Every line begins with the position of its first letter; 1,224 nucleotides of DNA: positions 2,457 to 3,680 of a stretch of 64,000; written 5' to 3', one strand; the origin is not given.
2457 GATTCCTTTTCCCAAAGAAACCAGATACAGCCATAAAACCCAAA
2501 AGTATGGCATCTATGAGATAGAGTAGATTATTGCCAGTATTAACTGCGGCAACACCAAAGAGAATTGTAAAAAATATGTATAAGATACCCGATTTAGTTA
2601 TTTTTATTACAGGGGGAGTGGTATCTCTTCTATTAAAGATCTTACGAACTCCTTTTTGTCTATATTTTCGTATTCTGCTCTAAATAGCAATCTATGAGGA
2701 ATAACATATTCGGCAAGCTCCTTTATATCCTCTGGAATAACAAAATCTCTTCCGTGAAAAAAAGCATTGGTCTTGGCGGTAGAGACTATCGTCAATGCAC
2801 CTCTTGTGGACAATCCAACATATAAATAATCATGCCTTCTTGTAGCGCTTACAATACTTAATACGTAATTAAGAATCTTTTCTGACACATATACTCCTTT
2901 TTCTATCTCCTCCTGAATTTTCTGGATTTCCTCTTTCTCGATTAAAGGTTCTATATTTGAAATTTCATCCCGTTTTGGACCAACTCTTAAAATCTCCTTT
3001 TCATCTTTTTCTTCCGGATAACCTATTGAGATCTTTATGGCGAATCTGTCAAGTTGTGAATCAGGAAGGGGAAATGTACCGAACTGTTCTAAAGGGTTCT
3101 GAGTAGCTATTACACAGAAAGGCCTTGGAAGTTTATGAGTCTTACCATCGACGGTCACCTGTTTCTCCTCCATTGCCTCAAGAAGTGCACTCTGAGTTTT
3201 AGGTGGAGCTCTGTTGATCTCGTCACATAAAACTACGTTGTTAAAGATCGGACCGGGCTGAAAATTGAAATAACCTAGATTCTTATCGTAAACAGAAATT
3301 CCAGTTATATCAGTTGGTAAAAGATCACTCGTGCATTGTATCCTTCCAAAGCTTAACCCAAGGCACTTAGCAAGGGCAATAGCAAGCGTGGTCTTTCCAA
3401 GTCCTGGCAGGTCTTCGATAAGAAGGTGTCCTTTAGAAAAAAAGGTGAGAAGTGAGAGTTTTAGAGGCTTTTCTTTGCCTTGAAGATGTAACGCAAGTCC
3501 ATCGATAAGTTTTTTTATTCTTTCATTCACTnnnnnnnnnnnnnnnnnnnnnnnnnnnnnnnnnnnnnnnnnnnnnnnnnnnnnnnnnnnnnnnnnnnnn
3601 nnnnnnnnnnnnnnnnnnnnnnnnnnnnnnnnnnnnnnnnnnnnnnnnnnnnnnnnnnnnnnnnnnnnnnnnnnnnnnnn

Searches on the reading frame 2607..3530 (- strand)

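Call 88: search_protein_families(library=pfam, proteins=[window:2607-3530:-], max_evalue=0.00001)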
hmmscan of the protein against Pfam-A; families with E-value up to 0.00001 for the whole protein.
window:2607-3530:- (307 aa): 5 families
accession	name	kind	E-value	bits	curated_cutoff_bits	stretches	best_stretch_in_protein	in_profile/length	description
PF07726.17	AAA_3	-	7e-61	204.3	27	1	35-164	1-130/131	ATPase family associated with various cellular activities (AAA)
PF17863.7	AAA_lid_2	-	4.1e-20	71.7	22.7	1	229-297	2-72/74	AAA lid domain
PF07728.20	AAA_5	-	6.4e-12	46.1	22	1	42-163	8-139/139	AAA domain (dynein-related subfamily)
PF00004.35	AAA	-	4.4e-06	27.6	21.2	0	42-170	7-130/131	ATPase family associated with various cellular activities (AAA)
PF20030.5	bpMoxR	-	9.6e-06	25.2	27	0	4-206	2-204/205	MoxR domain in the MoxR-vWA-beta-propeller ternary systems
